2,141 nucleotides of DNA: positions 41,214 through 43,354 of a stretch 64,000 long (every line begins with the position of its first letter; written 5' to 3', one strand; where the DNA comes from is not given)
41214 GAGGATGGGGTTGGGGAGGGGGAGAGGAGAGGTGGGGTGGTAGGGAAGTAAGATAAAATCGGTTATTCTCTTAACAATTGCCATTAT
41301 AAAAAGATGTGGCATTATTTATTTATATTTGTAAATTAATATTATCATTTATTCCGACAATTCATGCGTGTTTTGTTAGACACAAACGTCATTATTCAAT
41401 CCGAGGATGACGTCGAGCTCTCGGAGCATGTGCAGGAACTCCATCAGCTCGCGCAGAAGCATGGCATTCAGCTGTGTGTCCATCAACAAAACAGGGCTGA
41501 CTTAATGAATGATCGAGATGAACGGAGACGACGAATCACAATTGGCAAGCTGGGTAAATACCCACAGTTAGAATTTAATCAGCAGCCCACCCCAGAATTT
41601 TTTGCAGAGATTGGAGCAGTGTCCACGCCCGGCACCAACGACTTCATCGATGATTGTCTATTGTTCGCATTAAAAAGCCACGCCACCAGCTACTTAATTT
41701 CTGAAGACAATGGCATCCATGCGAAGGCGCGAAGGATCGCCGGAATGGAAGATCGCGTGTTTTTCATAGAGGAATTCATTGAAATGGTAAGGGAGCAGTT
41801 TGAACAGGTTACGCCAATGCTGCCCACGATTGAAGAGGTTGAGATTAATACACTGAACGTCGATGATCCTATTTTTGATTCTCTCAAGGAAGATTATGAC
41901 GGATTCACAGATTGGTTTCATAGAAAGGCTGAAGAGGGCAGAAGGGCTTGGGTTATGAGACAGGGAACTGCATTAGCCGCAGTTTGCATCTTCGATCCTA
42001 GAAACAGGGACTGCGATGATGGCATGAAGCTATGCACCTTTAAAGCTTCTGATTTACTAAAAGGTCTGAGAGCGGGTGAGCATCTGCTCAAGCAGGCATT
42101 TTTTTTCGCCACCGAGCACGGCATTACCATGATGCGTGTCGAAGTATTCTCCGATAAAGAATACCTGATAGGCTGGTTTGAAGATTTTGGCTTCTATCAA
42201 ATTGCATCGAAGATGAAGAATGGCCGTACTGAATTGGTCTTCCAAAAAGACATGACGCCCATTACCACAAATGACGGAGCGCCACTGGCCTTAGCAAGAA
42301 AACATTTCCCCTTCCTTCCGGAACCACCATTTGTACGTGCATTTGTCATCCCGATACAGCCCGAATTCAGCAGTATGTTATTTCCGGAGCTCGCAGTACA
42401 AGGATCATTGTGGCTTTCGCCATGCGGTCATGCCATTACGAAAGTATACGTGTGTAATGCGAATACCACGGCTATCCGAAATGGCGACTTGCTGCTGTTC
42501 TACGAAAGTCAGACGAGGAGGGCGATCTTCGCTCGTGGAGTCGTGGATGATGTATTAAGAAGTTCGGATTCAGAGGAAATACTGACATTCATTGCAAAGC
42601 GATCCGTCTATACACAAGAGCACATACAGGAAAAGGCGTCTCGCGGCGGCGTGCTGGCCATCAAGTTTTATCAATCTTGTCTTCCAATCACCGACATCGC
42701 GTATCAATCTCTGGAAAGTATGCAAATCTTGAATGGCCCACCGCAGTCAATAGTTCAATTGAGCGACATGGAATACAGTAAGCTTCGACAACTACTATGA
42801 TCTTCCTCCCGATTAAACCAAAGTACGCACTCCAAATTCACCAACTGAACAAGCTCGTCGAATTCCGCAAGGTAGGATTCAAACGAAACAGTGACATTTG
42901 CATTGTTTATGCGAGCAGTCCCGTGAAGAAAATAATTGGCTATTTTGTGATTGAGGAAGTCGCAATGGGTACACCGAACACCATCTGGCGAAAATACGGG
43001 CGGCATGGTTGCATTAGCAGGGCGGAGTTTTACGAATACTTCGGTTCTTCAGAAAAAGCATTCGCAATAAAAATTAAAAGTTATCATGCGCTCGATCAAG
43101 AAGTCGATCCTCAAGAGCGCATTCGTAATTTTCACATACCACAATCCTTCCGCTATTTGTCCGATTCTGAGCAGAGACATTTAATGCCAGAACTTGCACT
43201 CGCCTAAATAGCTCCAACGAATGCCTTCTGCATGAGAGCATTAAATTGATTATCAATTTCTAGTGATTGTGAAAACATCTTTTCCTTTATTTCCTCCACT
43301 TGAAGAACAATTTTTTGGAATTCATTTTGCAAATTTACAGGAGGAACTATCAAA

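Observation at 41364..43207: PIN-GNAT-ASCH fusion translationally coupled to a stand-alone ASCH gene: candidate undescribed modified-base-sensing defence module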

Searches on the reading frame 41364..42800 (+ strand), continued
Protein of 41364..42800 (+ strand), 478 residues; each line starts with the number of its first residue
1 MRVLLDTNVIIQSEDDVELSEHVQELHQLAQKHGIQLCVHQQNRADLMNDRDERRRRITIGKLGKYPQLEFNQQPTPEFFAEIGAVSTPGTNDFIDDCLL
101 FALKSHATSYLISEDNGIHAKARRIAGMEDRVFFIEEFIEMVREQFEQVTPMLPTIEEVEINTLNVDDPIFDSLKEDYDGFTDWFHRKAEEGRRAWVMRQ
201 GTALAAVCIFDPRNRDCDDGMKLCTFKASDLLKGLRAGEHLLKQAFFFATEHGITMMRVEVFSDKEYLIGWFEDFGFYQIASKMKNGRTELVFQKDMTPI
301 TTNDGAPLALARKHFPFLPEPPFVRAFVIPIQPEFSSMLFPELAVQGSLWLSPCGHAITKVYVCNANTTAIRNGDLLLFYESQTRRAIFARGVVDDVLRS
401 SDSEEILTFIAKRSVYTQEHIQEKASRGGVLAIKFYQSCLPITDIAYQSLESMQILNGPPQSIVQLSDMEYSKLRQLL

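Call 85: search_protein_families(library=pfam, proteins=[L076:9223-10011:+, L051:3304-4173:+, L073:8427-9230:+, L063:5612-6295:+, L062:11451-13421:+, L046:11505-13199:+, L012:5676-6932:+, L025:11113-11877:+], max_evalue=0.01)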
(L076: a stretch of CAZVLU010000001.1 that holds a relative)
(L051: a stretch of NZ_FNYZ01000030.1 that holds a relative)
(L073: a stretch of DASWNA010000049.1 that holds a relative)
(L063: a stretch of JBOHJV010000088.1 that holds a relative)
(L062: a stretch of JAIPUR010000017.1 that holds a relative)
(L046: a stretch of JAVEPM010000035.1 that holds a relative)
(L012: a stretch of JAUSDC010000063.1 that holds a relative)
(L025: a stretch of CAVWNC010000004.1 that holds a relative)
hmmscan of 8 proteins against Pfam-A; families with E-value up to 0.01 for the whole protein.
L076:9223-10011:+ (263 aa): 7 families
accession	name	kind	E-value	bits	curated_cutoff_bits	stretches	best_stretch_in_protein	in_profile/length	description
PF13560.12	HTH_31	-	1.5e-08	35.3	27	1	22-65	2-47/64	Helix-turn-helix domain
PF01381.28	HTH_3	-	1.9e-07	31.5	23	1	26-75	1-51/55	Helix-turn-helix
PF13744.12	HTH_37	-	4.3e-06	26.9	27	1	25-80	22-79/80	Helix-turn-helix domain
PF12844.13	HTH_19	-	0.00055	20.2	30.2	1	23-56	1-34/64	Helix-turn-helix domain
PF04266.20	ASCH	-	0.00065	20.8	21.2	1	126-190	2-65/103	ASCH domain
PF13413.12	HTH_25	-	0.0017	18.5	24.6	1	25-56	1-32/62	Helix-turn-helix domain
PF04545.22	Sigma70_r4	-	0.0099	15.8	24.1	0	30-57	16-43/50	Sigma-70, region 4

L051:3304-4173:+ (290 aa): 7 families
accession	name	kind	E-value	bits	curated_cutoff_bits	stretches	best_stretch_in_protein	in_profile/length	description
PF13560.12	HTH_31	-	3.6e-09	37.2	27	1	49-92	2-47/64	Helix-turn-helix domain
PF01381.28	HTH_3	-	7.5e-09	35.9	23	1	53-102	1-51/55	Helix-turn-helix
PF13744.12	HTH_37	-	1.3e-05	25.3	27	1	52-106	22-78/80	Helix-turn-helix domain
PF12844.13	HTH_19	-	0.00026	21.3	30.2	1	50-83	1-34/64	Helix-turn-helix domain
PF13413.12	HTH_25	-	0.0012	19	24.6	1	52-83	1-32/62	Helix-turn-helix domain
PF04266.20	ASCH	-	0.0033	18.5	21.2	1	153-212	2-59/103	ASCH domain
PF04545.22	Sigma70_r4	-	0.005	16.8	24.1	0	57-84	16-43/50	Sigma-70, region 4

L073:8427-9230:+ (268 aa): 4 families
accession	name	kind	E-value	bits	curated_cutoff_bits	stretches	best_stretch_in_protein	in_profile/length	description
PF13560.12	HTH_31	-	1e-08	35.8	27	1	27-64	2-39/64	Helix-turn-helix domain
PF01381.28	HTH_3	-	3.2e-06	27.5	23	1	31-63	1-33/55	Helix-turn-helix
PF12844.13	HTH_19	-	0.00024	21.4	30.2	1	28-61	1-34/64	Helix-turn-helix domain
PF13744.12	HTH_37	-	0.0012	19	27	1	30-83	22-77/80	Helix-turn-helix domain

L063:5612-6295:+ (228 aa): 1 family
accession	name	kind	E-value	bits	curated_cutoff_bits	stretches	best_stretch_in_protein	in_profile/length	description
PF04266.20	ASCH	-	0.0022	19.1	21.2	1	91-150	2-60/103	ASCH domain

L062:11451-13421:+ (657 aa): 2 families
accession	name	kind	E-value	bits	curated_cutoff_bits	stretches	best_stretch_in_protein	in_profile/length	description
PF01420.25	Methylase_S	-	1.3e-32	113.7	22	2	441-609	8-167/168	Type I restriction modification DNA specificity domain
PF04266.20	ASCH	-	0.0012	20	21.2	1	9-86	1-74/103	ASCH domain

L046:11505-13199:+ (565 aa): 4 families
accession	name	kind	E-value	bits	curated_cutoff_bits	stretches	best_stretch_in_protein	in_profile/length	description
PF00583.31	Acetyltransf_1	-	3.3e-08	34.2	20.7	1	166-272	3-109/116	Acetyltransferase (GNAT) family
PF13673.13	Acetyltransf_10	-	0.0001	22.7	23.6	1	191-261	24-92/128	Acetyltransferase (GNAT) domain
PF04266.20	ASCH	-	0.00017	22.7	21.2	1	5-61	1-55/103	ASCH domain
PF13508.13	Acetyltransf_7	-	0.00052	20.8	27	1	207-259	12-65/84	Acetyltransferase (GNAT) domain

L012:5676-6932:+ (419 aa): 3 families
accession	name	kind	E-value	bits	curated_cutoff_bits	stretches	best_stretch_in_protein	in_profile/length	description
PF00583.31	Acetyltransf_1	-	3.1e-07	31.1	20.7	1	22-122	7-107/116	Acetyltransferase (GNAT) family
PF13673.13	Acetyltransf_10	-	9.5e-06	26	23.6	1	39-115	20-94/128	Acetyltransferase (GNAT) domain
PF13508.13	Acetyltransf_7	-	0.0024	18.6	27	1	59-113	12-67/84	Acetyltransferase (GNAT) domain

L025:11113-11877:+ (255 aa): 1 family
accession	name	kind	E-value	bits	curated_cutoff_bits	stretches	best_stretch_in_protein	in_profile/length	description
PF04266.20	ASCH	-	0.00089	20.4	21.2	1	122-179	3-60/103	ASCH domain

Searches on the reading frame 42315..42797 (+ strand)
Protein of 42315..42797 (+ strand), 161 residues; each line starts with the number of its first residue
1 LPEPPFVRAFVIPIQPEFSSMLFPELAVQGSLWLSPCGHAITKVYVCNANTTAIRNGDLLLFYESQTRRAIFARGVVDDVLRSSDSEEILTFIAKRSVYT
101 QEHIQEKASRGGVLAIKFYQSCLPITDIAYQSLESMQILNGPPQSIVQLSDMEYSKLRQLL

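Call 81: search_protein_families(library=pfam, alignment_id=A5, max_evalue=0.01)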
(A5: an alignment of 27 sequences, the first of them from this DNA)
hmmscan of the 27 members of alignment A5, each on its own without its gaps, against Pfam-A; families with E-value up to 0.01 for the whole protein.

A. member 1, seq(161 aa): 1 family
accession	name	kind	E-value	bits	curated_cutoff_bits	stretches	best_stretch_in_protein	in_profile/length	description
PF01878.24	EVE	-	0.0001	22.7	23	1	47-158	29-143/145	EVE domain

B. families by the number of members that match (of 27 scanned): 2 families
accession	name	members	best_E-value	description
PF01878.24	EVE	13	1e-05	EVE domain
PF03031.24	NIF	1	0.0078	NLI interacting factor-like phosphatase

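Call 82: search_solved_structures(query=A5, max_evalue=1)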
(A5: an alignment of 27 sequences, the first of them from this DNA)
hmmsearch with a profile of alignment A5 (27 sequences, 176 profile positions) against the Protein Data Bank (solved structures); distinct sequences matched with E-value up to 1: 9.
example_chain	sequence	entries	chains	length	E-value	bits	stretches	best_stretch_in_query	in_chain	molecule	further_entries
9g8s_q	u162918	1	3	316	0.0078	19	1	61-115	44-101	XkdQ-related protein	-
5gus_A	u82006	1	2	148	0.0098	18.7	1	68-170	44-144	Helix-turn-helix domain-containing protein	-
5guq_A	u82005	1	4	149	0.01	18.6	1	68-170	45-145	Helix-turn-helix domain-containing protein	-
5y6b_A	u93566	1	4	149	0.038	16.8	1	86-170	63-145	Helix-turn-helix domain-containing protein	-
2ar1_A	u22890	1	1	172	0.039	16.7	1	53-170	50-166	hypothetical protein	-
5y6c_A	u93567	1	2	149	0.064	16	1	68-170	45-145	Helix-turn-helix domain-containing protein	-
2kku_A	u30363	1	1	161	0.26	14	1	59-119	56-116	Uncharacterized protein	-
6p0f_A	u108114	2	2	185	0.46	13.2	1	59-95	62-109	GTPase subunit of restriction endonuclease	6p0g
4flb_A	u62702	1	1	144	0.84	12.4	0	53-115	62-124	Regulation of nuclear pre-mRNA domain-containing protein 2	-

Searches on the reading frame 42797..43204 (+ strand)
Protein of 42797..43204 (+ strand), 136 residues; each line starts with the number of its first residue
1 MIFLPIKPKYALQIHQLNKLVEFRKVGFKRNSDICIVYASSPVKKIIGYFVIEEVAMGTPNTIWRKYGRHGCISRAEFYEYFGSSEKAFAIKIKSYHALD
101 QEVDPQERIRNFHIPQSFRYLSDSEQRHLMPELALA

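Call 3: search_protein_families(library=pfam, proteins=[window:42797-43204:+], max_evalue=1)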
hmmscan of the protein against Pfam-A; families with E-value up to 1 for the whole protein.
window:42797-43204:+ (136 aa): 1 family
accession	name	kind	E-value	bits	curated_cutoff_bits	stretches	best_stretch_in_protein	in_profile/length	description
PF17591.7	UL41A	-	0.099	13.2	29.7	1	77-107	33-63/78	Herpesvirus UL41A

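Call 4: search_protein_families(library=padloc, proteins=[window:42797-43204:+], max_evalue=1)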
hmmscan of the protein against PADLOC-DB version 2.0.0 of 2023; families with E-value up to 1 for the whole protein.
window:42797-43204:+ (136 aa): 3 families
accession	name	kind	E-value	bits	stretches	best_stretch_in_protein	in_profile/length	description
PDLC04425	PDC-M11B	-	4.3e-40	135.3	1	2-126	3-127/132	-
PDLC04424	PDC-M11B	-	1.1e-39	133.6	1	2-128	10-136/142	-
PDLC04423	PDC-M11B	-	6.3e-20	69.8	1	6-122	3-119/164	-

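Call 5: search_protein_families(library=ncbifam, proteins=[window:42797-43204:+], max_evalue=1)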
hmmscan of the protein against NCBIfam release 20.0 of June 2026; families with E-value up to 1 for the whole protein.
window:42797-43204:+ (136 aa): 1 family
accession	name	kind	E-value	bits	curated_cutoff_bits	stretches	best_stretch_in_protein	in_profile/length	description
NF008917.0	PRK12279.1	equivalog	2.8e-15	56.3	526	1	2-97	191-287/311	50S ribosomal protein L22/unknown domain fusion protein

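Call 9: search_solved_structures(query=window:42797-43204:+, max_evalue=10, show_alignments=3)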
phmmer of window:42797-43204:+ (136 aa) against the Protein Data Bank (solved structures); distinct sequences matched with E-value up to 10: 6.
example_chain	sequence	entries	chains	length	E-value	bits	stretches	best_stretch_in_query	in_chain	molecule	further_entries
5gus_A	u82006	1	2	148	6.8e-17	65.1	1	5-130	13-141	Helix-turn-helix domain-containing protein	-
5guq_A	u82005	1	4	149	7e-17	65.1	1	5-130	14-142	Helix-turn-helix domain-containing protein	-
5y6c_A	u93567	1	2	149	1.8e-16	63.7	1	5-129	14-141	Helix-turn-helix domain-containing protein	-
5y6b_A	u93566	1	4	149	2.5e-16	63.3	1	5-130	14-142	Helix-turn-helix domain-containing protein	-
9i8a_A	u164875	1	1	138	1.9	11.9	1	52-107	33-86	NTF2-related export protein 1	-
4wyk_B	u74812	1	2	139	1.9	11.9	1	52-107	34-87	NTF2-related export protein 1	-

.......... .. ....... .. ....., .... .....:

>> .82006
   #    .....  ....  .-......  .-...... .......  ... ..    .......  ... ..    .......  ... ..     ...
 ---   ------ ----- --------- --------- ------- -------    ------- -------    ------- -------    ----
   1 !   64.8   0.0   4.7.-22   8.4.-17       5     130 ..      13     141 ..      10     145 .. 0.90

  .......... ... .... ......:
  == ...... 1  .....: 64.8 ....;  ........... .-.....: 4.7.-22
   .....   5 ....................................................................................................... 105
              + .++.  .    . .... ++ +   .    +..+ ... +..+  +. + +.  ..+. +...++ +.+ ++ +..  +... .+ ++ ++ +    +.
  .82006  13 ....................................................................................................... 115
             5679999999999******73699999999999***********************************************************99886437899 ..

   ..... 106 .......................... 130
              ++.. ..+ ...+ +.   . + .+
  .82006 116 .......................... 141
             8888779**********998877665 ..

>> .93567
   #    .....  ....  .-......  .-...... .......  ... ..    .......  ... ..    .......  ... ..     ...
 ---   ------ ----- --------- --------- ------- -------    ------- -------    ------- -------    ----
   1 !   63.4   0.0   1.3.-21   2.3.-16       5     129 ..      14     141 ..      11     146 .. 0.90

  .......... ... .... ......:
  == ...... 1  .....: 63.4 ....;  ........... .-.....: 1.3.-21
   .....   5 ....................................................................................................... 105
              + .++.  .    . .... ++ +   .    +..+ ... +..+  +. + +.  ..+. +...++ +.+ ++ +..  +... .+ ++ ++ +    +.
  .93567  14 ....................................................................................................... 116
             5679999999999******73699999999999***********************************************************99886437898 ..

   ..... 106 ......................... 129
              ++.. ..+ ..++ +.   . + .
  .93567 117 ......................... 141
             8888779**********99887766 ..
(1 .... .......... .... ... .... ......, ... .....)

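Call 18: find_homologous_proteins(query=window:42797-43204:+, max_evalue=0.00001)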
Query window:42797-43204:+ (136 aa): 207 proteins with E <= 0.00001 among 210 candidates; the best 120 are listed.
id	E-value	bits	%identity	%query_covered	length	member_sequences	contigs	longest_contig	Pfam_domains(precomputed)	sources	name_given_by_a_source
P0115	3.2e-86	304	100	100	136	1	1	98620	-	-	-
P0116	1.1e-69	251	82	100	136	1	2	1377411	-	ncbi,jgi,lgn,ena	ncbi:MAG: hypothetical protein WCV62_01640 [Candidatus Peribacteraceae bacterium]|jgi:predicted tran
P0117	1.6e-40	156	57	96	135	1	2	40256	-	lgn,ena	-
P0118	3.1e-39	152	55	96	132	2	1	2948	-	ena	-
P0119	2.5e-38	149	53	96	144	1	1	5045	-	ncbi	-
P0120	5.9e-38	148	55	96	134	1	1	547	-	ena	-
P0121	9.2e-36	141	51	96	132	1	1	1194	-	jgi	-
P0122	1.2e-35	140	52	97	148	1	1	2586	-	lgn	-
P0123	1.6e-35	140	52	96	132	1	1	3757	-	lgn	-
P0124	1.7e-35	140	51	99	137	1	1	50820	-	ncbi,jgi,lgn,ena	ncbi:MAG: hypothetical protein WCX95_03885 [Candidatus Gracilibacteria bacterium]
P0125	1.0e-34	137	50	100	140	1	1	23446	-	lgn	-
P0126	9.8e-34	134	51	98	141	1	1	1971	-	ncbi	-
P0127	1.1e-33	134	48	99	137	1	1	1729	-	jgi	jgi:predicted transcriptional regulator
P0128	2.4e-33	133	52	96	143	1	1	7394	-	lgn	-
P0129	1.1e-32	131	51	95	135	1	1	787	-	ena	-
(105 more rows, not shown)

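Call 32: predict_structure(alignment_id=A2)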
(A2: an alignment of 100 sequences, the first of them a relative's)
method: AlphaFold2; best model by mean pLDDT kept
length: 136 residues; sequences in the alignment: 100
mean_pLDDT: 95.5   pTM: 0.88
mean pLDDT of the five models: 95.5, 95.3, 95.0, 94.8, 94.7
residues with pLDDT >= 90: 125; 70-90: 10; 50-70: 1; < 50: 0
segments of 3 or more residues with pLDDT < 50: none
pLDDT, mean of each block of 10 residues (from residue 1): 97 98 91 95 98 97 98 98 96 98 96 95 95 80
secondary structure, 60 per line:
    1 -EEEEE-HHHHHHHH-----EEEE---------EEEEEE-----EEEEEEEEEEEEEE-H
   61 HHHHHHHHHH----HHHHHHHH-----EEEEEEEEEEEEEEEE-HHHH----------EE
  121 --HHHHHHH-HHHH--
elements in order: E2-6 H8-15 E21-24 E34-39 E45-58 H60-70 H75-82 E88-103 H105-108 H123-129 H131-134

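Call 38: fold_search(model_id=the predicted structure, library=pdb)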
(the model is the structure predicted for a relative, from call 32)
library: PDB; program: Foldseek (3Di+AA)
matches with E <= 10: 394; with E <= 0.001: 15
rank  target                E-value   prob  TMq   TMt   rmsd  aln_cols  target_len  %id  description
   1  5y6b_B                1.7e-12  1.00  0.88  0.85   1.7       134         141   29  Crystal structure of ZmASCH Y47F mutant protein from Zymomonas mobilis (released 2018-07-18)
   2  5y6b_A                2.0e-12  1.00  0.87  0.82   1.7       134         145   29  Crystal structure of ZmASCH Y47F mutant protein from Zymomonas mobilis (released 2018-07-18)
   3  5y6c_A                2.1e-12  1.00  0.88  0.85   1.6       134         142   29  Crystal structure of ZmASCH S128A mutant protein from Zymomonas mobilis (released 2018-07-18)
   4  5y6b_D                3.3e-12  1.00  0.87  0.85   1.7       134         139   29  Crystal structure of ZmASCH Y47F mutant protein from Zymomonas mobilis (released 2018-07-18)
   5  5gus_A                3.5e-12  1.00  0.88  0.84   1.6       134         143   30  Crystal structure of ASCH domain from Zymomonas mobilis (released 2017-08-30)
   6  5guq_C                3.8e-12  1.00  0.87  0.80   1.7       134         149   30  Crystal structure of ASCH from Zymomonas mobilis (released 2017-08-30)
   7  5gus_B                8.6e-12  1.00  0.88  0.83   1.6       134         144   30  Crystal structure of ASCH domain from Zymomonas mobilis (released 2017-08-30)
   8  5guq_A                1.3e-11  1.00  0.87  0.83   1.7       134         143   30  Crystal structure of ASCH from Zymomonas mobilis (released 2017-08-30)
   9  2dp9                  1.1e-05  1.00  0.65  0.70   3.4       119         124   14  Crystal Structure of Conserved Hypothetical Protein TTHA0113 from Thermus thermophilus HB8 (released 2006-11-08)
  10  6n0s                  1.3e-04  1.00  0.57  0.45   5.3       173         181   13  N-terminal domain of Staphylothermus marinus McrB (released 2019-11-13)
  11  8yfj_A                3.5e-04  1.00  0.54  0.52   5.7       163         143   10  TRIP4 ASCH domain in complex with a 12bp dsDNA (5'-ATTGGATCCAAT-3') (released 2024-06-26)
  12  2kku_MODEL_1_A        4.5e-04  1.00  0.68  0.66   3.2       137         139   18  Solution structure of protein af2351 from Archaeoglobus fulgidus. Northeast Structural Genomics Consortium tar (released 2009-07-14)
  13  8yfi_A                4.8e-04  1.00  0.54  0.52   5.7       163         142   10  TRIP4 ASCH domain in complex with a 12bp dsDNA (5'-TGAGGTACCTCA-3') (released 2024-06-26)
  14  9kyl_A                4.8e-04  1.00  0.53  0.53   5.3       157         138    9  Crystal structure of human TRIP4 in complex with 11bp dsDNA (released 2025-08-20)
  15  8yew                  7.4e-04  1.00  0.54  0.50   6.0       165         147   10  TRIP4 ASCH domain in unliganded form (released 2024-06-26)
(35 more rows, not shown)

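Call 83: search_protein_families(library=pfam, alignment_id=A2, max_evalue=0.01)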
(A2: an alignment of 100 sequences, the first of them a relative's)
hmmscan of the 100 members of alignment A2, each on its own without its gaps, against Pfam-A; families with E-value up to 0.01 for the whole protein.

A. member 1, P0115 (136 aa): 0 families

B. families by the number of members that match (of 100 scanned): 7 families
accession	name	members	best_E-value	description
PF04266.20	ASCH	75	6.4e-07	ASCH domain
PF04033.18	DUF365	4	0.00018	Domain of unknown function (DUF365)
PF19852.4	DUF6327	3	0.00018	Family of unknown function (DUF6327)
PF11964.13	SpoIIAA-like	1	0.0051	SpoIIAA-like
PF07042.17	TrfA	1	0.0058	TrfA protein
PF04818.19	CID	1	0.0077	CID domain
PF04397.21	LytTR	1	0.0086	LytTr DNA-binding domain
